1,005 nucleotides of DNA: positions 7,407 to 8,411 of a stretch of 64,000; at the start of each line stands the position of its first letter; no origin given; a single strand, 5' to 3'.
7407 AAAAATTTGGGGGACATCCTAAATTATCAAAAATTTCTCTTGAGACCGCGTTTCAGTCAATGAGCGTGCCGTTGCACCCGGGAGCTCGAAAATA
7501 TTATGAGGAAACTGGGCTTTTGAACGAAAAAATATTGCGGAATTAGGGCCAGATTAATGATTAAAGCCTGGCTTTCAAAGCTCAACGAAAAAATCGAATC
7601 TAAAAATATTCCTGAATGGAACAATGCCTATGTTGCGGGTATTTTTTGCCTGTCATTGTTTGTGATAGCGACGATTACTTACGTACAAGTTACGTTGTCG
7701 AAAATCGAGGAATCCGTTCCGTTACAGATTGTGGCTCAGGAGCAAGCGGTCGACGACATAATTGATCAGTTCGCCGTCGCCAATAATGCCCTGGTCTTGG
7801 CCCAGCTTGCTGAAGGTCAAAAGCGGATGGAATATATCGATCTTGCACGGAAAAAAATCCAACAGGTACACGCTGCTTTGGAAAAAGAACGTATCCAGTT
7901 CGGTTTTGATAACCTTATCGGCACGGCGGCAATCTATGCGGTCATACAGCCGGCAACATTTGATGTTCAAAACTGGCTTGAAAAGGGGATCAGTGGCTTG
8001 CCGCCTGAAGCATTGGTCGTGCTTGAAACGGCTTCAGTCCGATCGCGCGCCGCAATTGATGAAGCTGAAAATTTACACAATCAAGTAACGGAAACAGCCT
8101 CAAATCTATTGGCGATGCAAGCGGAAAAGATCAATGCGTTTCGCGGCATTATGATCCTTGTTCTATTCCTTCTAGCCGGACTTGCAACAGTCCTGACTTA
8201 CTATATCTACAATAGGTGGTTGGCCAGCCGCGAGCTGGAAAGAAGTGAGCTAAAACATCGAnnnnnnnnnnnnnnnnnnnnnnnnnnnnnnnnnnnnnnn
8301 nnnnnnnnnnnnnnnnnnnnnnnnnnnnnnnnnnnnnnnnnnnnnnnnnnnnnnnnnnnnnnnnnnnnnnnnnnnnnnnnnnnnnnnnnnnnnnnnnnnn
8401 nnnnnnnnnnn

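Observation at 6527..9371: Transporter-less TAXI binding protein paired with a PleC/DivJ-type sensor kinase: candidate extracytoplasmic-ligand input into cell-cycle signalling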

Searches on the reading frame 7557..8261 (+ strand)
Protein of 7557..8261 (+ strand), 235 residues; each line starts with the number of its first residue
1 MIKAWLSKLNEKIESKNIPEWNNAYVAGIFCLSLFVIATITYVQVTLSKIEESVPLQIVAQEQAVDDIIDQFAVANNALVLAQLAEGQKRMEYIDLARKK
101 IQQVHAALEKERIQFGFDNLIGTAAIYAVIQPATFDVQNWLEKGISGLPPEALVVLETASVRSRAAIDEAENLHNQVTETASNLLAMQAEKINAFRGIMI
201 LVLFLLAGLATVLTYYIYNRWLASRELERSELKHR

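Call 41: find_homologous_proteins(query=A2, max_evalue=0.001)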
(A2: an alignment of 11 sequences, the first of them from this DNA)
Query A2 (11 sequences) (235 aa, profile of the alignment): 1 proteins with E <= 0.001 among 8000 candidates.
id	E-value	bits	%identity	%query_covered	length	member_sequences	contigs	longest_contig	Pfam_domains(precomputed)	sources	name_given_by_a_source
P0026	1.0e-71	259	43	100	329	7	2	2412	PF13188.14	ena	-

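Call 43: find_related_loci(query=A2, collection=metagenome_contigs, flank=6000)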
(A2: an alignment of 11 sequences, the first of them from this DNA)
Query A2 (235 aa) in metagenome_contigs; peptide patterns used: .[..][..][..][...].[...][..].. (x = any residue, [..] = any of these).
95 stretches matched a pattern; 48 encode a relative of the query (tblastn E <= 1e-3); 48 distinct loci.
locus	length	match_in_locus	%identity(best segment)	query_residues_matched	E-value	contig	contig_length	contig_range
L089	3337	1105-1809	46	1-235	7e-64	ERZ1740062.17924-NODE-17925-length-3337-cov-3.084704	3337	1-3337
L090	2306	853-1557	44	1-235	2e-56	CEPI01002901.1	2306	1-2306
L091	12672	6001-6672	47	12-235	2e-55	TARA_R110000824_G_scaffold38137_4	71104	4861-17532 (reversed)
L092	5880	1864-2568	43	1-235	8e-54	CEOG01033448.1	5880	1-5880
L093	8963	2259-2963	46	1-235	1e-53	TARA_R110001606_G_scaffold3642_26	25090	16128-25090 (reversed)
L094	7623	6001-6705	46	1-235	1e-53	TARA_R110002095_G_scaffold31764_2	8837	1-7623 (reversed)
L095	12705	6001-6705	40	1-235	3e-46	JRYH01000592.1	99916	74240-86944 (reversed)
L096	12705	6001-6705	48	1-235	1e-60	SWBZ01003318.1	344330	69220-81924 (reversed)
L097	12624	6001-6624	34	25-235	9e-32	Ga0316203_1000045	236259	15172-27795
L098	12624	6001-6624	34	25-235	9e-32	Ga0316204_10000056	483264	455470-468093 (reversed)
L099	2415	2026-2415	45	1-130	2e-29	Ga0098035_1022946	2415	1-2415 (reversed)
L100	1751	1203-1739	35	26-207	2e-28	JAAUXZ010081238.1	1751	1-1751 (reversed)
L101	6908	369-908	36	30-207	5e-27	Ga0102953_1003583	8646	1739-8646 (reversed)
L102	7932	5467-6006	36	30-207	5e-27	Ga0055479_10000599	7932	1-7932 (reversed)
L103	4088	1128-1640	34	40-213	1e-26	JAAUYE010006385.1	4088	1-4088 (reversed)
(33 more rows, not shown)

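Call 60: predict_structure(alignment_id=A3)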
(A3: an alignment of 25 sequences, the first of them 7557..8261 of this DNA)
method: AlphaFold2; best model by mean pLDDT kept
length: 235 residues; sequences in the alignment: 25
mean_pLDDT: 78.0   pTM: 0.56
mean pLDDT of the five models: 78.0, 75.5, 75.4, 74.7, 73.3
residues with pLDDT >= 90: 59; 70-90: 126; 50-70: 31; < 50: 19
segments of 3 or more residues with pLDDT < 50: 1-3, 5-19
pLDDT, mean of each block of 10 residues (from residue 1): 46 45 68 80 70 65 83 93 90 92 88 62 77 92 89 91 92 85 78 77 81 81 76 68
secondary structure, 60 per line:
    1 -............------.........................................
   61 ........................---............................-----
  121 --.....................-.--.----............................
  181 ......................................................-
elements in order: H2-13 H20-84 H88-115 H123-143 H153-234

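Call 63: fold_search(model_id=the predicted structure, library=pdb)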
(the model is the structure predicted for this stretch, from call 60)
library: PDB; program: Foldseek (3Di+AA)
matches with E <= 10: 946; with E <= 0.001: 0
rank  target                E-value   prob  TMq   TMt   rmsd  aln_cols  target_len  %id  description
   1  4z9i_A                2.1e-02  0.95  0.25  0.33   9.1       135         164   14  Asp-TarS from E. coli (released 2016-07-20)
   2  9ddm_E                6.0e-02  0.69  0.24  0.25  28.6       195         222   14  E. coli TolAQR conformation I (released 2025-07-09)
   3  9m08_C                6.3e-02  0.99  0.40  0.55   5.7       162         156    7  Structure of outer membrane lipoprotein QseG and histidine kinase QseE complex (released 2025-11-19)
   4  8bsb_A                6.7e-02  0.99  0.42  0.59   5.7       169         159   12  Vc1313-LBD bound to D-lysine (released 2023-06-07)
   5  9qwr_B                6.7e-02  0.69  0.24  0.31  32.7       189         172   11  MIC60 helical bundle dimer (released 2026-02-25)
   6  4z9h_A                7.4e-02  0.77  0.24  0.31   8.8       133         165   14  Asp-Tar from E. coli (released 2016-07-20)
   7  4z9j_A                7.8e-02  0.84  0.28  0.38   8.4       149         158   15  Apo-Tar from E. coli (released 2016-07-20)
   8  7xmc_C                8.7e-02  0.75  0.26  0.30  20.2       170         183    8  Cryo-EM structure of Cytochrome bo3 from Escherichia coli, apo structure with DMSO (released 2022-12-21)
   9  9ddn_E                8.7e-02  0.51  0.23  0.24  34.9       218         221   12  E. coli TolAQR conformation II (released 2025-07-09)
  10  8vl8_A                9.2e-02  1.00  0.42  0.66   3.6       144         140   12  Salmonella enterica Typhimurium taxis to serine and repellents (Tsr) ligand-binding domain with L-Ser, pH 7 (released 2024-04-03)
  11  4z9i_B                9.2e-02  0.84  0.29  0.40   8.4       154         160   15  Asp-TarS from E. coli (released 2016-07-20)
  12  4tql_B                9.2e-02  0.54  0.25  0.25  39.7       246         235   10  Computationally designed three helix bundle (released 2014-10-15)
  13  9jro_A                1.1e-01  0.87  0.32  0.23   8.3       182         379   12  Structural Insights into Selective Antagonism of PF04418948 and EP2 Prostaglandin Receptor (released 2025-10-22)
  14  6s3b_B                1.3e-01  0.99  0.39  0.63   3.8       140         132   11  Ligand binding domain of the P. putida receptor PcaY_PP in complex with benzoate (released 2020-10-21)
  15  4llc_A                1.3e-01  0.97  0.33  0.55   5.2       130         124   14  The crystal structure of R60E mutant of the histidine kinase (KinB) sensor domain from Pseudomonas aeruginosa PA01 (released 2013-08-07)
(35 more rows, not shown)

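Call 71: search_protein_representatives(protein=window:7557-8261:+)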
Query: 235 residues. Proteins with E-value up to 0.001 (for the whole library): 159; up to 1e-10: 86; up to 1e-30: 1. The best 150 are listed.
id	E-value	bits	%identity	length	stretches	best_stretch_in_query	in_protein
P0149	1.4e-36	142.6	41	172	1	2-171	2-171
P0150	5.6e-25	104.7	35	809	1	30-232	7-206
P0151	1.5e-23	100.1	34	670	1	37-229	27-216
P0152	4.6e-22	95.2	42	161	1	12-129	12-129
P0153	6.5e-22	94.7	32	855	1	26-231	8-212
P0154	1.2e-21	93.9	32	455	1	29-231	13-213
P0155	3.8e-21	92.2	31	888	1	25-231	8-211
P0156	8.5e-21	91.1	28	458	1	30-229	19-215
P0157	1.6e-20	90.2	32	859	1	27-231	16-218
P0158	7.3e-20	88.0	32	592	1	37-214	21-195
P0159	3.2e-19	85.9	34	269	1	43-216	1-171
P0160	7.4e-19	84.7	32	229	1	27-216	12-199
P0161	8.7e-19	84.5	29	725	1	26-232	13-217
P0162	2.9e-18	82.8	30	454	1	40-227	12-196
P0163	4.4e-18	82.2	29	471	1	29-222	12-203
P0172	1.8e-16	77.0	28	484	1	33-225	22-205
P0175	2.3e-16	76.6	28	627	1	27-218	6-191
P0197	2.8e-14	69.8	30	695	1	32-232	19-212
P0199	1.4e-13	67.5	27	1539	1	24-220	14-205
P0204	4.3e-13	65.9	30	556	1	34-222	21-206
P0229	4.7e-11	59.2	27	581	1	19-221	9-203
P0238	1.8e-10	57.4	28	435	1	34-228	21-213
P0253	4.6e-09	52.7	22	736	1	26-220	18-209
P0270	1.2e-07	48.2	24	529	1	36-218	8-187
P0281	3.3e-06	43.4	22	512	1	31-212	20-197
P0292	4.1e-05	39.8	25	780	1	36-220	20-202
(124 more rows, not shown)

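Call 73: search_protein_families(library=pfam, proteins=[P0172, P0175, P0197, P0204, P0229, P0238, P0270, P0281, P0161, P0199], max_evalue=0.0001)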
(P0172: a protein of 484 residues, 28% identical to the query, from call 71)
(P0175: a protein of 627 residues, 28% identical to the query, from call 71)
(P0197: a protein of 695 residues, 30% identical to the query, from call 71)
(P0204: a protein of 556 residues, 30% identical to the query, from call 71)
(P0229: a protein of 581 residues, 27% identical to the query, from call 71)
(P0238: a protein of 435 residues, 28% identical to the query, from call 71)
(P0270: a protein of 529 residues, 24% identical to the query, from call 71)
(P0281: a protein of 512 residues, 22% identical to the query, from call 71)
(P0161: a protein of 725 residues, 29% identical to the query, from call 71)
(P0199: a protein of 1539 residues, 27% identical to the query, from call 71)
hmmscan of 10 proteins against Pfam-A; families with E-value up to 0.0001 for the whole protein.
P0172 (484 aa): 2 families
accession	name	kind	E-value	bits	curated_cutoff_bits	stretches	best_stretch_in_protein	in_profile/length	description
PF12860.13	PAS_7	-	1e-21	77.6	27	1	231-348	1-114/115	PAS fold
PF00211.25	Guanylate_cyc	-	6.1e-06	26.4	21.9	1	390-453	6-69/183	Adenylate and Guanylate cyclase catalytic domain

P0175 (627 aa): 2 families
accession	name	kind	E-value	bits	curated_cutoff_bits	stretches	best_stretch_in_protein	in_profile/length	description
PF00211.25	Guanylate_cyc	-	4.4e-28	98.6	21.9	1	375-558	6-181/183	Adenylate and Guanylate cyclase catalytic domain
PF12860.13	PAS_7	-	1.1e-22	80.8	27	1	218-333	1-114/115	PAS fold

P0197 (695 aa): 6 families
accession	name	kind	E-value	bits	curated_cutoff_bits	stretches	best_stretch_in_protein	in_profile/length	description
PF13185.12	GAF_2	-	3.8e-31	108.6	28.6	1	363-506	2-136/136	GAF domain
PF13426.13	PAS_9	-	5.1e-26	91.4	27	2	239-336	4-103/103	PAS domain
PF00989.32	PAS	-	3.4e-18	66.1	22.6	2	236-334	11-113/113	PAS fold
PF08448.16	PAS_4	-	3.3e-14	53.5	23.1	1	527-634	3-109/110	PAS fold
PF08447.18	PAS_3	-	4.3e-13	49.8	25.6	2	250-317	2-73/89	PAS fold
PF13188.13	PAS_8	-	5.9e-10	39.1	21.8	0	520-579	2-59/65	PAS domain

P0204 (556 aa): 5 families
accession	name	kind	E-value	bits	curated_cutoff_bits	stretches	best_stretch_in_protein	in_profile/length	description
PF13487.12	HD_5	-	9.1e-38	130.1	27.2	1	369-533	2-169/170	HD domain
PF01966.28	HD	-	1.2e-19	71.1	22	1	383-503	3-116/116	HD domain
PF13188.13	PAS_8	-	2.5e-10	40.3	21.8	1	230-285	1-55/65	PAS domain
PF08448.16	PAS_4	-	1.1e-07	32.4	23.1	1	237-347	2-110/110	PAS fold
PF12860.13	PAS_7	-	6.7e-05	23.4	27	0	241-349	6-114/115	PAS fold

P0229 (581 aa): 5 families
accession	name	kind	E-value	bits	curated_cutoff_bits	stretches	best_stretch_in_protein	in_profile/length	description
PF13185.12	GAF_2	-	3.1e-19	70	28.6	1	373-510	2-135/136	GAF domain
PF08447.18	PAS_3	-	5e-19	68.8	25.6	1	244-331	2-88/89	PAS fold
PF01590.32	GAF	-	7.2e-08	33.5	22.4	1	376-510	3-133/133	GAF domain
PF13492.12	GAF_3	-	1e-05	26.4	27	1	379-510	6-127/129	GAF domain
PF00989.32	PAS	-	1.5e-05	25.4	22.6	0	226-335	6-113/113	PAS fold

P0238 (435 aa): 6 families
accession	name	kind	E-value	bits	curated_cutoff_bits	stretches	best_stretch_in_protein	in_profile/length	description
PF00989.32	PAS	-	8.4e-19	68.1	22.6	1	230-341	1-113/113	PAS fold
PF08448.16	PAS_4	-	3e-14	53.6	23.1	1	236-345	1-109/110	PAS fold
PF13426.13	PAS_9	-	1.5e-13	51.3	27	1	240-343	1-103/103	PAS domain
PF08447.18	PAS_3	-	3e-10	40.7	25.6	1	252-333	1-84/89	PAS fold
PF13188.13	PAS_8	-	6.2e-10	39.1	21.8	1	230-282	1-54/65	PAS domain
PF00512.31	HisKA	-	7e-08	32.9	26.9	1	361-422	3-63/66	His Kinase A (phospho-acceptor) domain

P0270 (529 aa): 5 families
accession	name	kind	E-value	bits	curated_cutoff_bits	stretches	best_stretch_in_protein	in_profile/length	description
PF00512.31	HisKA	-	5.8e-08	33.1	26.9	1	342-402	3-62/66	His Kinase A (phospho-acceptor) domain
PF13188.13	PAS_8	-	1e-06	28.9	21.8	1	209-262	2-55/65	PAS domain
PF00989.32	PAS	-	2.7e-06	27.8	22.6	1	210-300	3-93/113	PAS fold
PF12860.13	PAS_7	-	4.3e-05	24.1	27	0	214-323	1-115/115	PAS fold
PF08447.18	PAS_3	-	9.9e-05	23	25.6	0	230-303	1-75/89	PAS fold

P0281 (512 aa): 1 family
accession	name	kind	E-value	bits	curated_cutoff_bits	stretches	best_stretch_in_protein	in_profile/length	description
PF00512.31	HisKA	-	3.4e-08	33.9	26.9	1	387-455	3-66/66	His Kinase A (phospho-acceptor) domain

P0161 (725 aa): 3 families
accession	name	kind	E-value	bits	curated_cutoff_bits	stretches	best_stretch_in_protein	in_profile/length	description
PF02518.31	HATPase_c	-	1.9e-32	112.4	26.4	1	465-578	1-109/111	Histidine kinase-, DNA gyrase B-, and HSP90-like ATPase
PF00072.30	Response_reg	-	2.3e-26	92.6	30.2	1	604-718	1-110/111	Response regulator receiver domain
PF00512.31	HisKA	-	1.5e-20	73.4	26.9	1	353-417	1-65/66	His Kinase A (phospho-acceptor) domain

P0199 (1539 aa): 8 families
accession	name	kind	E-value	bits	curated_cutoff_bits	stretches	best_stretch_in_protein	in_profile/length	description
PF00563.25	EAL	-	3.2e-78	262.8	31.3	1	1283-1518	2-236/236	EAL domain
PF08448.16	PAS_4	-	3.6e-63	211.1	23.1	4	610-722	1-110/110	PAS fold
PF13426.13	PAS_9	-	6.1e-59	197.1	27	3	992-1093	2-102/103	PAS domain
PF00990.26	GGDEF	-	2.2e-50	171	23.8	1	1106-1262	1-160/161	Diguanylate cyclase, GGDEF domain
PF00989.32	PAS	-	1.5e-49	167.1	22.6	2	983-1092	3-113/113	PAS fold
PF13188.13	PAS_8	-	5.6e-40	134.4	21.8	3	859-914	1-55/65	PAS domain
PF12860.13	PAS_7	-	3.5e-36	124.3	27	2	356-469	1-113/115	PAS fold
PF08447.18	PAS_3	-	4.6e-35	120.2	25.6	3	1004-1088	2-88/89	PAS fold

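Call 74: find_encoding_contigs(protein=P0175, flank=4000, max_places=2)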
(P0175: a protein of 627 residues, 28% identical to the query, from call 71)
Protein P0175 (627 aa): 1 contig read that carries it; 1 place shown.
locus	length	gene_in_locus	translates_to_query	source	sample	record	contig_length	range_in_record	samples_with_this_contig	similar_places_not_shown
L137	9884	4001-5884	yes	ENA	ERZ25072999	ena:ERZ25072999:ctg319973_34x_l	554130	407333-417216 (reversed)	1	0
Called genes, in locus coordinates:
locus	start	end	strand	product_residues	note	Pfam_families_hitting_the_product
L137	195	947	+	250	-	PF13505:OMP_b-brl, PF01389:OmpA_membrane (weak)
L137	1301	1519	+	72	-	-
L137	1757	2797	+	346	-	PF16868:NMT1_3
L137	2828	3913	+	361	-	PF16868:NMT1_3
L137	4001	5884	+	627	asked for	PF12860:PAS_7, PF00211:Guanylate_cyc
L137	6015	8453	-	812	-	PF01266:DAO, PF16350:FAO_M, PF01571:GCV_T, PF08669:GCV_T_C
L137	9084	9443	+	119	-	-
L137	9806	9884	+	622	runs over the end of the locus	PF03797:Autotransporter, PF13505:OMP_b-brl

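Call 75: find_encoding_contigs(protein=P0204, flank=4000, max_places=2)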
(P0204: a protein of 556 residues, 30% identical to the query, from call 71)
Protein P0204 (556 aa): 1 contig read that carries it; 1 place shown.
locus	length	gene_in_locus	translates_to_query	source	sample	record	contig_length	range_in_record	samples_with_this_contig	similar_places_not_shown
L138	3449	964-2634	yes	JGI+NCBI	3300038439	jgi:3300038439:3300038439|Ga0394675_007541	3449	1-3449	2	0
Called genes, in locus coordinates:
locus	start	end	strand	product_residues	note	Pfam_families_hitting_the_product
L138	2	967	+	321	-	?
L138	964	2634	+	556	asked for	PF08448:PAS_4 (weak), PF13188:PAS_8, PF01966:HD, PF13487:HD_5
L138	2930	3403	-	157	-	PF07879:PHB_acc_N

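Call 76: find_encoding_contigs(protein=P0161, flank=4000, max_places=2)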
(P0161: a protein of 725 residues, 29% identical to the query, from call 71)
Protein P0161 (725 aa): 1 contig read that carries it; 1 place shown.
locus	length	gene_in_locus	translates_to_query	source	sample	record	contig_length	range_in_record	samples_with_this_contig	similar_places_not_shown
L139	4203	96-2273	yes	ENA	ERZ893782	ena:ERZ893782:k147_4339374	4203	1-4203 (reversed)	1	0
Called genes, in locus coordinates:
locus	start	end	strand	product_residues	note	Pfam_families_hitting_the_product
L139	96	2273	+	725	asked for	PF00512:HisKA, PF02518:HATPase_c, PF00072:Response_reg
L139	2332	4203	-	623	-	?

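Call 77: find_encoding_contigs(protein=P0199, flank=4000, max_places=2)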
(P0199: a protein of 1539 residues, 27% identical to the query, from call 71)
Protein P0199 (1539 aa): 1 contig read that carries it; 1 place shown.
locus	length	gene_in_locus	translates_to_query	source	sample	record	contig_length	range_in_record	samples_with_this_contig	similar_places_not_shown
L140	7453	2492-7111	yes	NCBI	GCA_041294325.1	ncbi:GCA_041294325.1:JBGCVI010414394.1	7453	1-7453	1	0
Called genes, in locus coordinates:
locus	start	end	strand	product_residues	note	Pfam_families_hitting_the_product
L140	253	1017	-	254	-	PF02518:HATPase_c, PF00072:Response_reg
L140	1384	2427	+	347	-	PF16868:NMT1_3, PF13379:NMT1_2 (faint), PF09084:NMT1, PF12974:Phosphonate-bd (weak)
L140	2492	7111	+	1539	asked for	PF08448:PAS_4, PF12860:PAS_7, PF08448:PAS_4, PF00989:PAS, PF08447:PAS_3, PF08448:PAS_4, PF13426:PAS_9, PF13188:PAS_8, +9 more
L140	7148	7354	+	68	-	-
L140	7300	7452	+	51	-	?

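Call 78: find_encoding_contigs(protein=P0253, flank=4000, max_places=2)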
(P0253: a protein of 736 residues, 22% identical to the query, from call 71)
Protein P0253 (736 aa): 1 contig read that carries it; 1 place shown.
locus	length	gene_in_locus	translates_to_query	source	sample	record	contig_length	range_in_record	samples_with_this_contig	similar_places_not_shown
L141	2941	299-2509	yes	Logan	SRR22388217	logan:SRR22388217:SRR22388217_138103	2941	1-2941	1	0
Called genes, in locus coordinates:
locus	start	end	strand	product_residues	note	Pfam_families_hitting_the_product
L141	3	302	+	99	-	?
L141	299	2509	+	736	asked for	PF08447:PAS_3 (faint), PF08448:PAS_4 (weak), PF00512:HisKA, PF02518:HATPase_c, PF00072:Response_reg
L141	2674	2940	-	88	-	?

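Call 79: find_encoding_contigs(protein=P0292, flank=4000, max_places=2)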
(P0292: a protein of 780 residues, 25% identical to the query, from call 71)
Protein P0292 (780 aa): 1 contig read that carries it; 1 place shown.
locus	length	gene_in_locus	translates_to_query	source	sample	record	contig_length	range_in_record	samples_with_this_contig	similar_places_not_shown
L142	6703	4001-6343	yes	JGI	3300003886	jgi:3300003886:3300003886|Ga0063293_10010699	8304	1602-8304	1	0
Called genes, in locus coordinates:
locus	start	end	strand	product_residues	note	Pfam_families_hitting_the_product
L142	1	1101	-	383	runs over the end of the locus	PF13784:Fic_N, PF02661:Fic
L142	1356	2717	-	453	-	PF00025:Arf (faint), PF00350:Dynamin_N (faint), PF01926:MMR_HSR1, PF02421:FeoB_N, PF00009:GTP_EFTU, PF01926:MMR_HSR1, PF02421:FeoB_N, PF14714:KH_dom-like, +7 more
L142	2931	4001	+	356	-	PF16868:NMT1_3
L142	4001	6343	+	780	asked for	PF12860:PAS_7, PF00990:GGDEF, PF00563:EAL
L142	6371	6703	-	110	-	?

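Call 81: search_protein_families(library=ncbifam, proteins=[window:7557-8219:+], max_evalue=1)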
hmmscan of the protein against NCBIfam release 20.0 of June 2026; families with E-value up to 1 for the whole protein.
seq(221 aa): 2 families
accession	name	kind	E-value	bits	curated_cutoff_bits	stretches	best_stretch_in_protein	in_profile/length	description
NF005464.0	PRK07060.1-1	equivalog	0.04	13.6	465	1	73-129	38-93/248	short chain dehydrogenase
NF009646.0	PRK13182.1-1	equivalog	0.41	10.5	262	1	41-112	82-150/180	chromosome-anchoring protein RacA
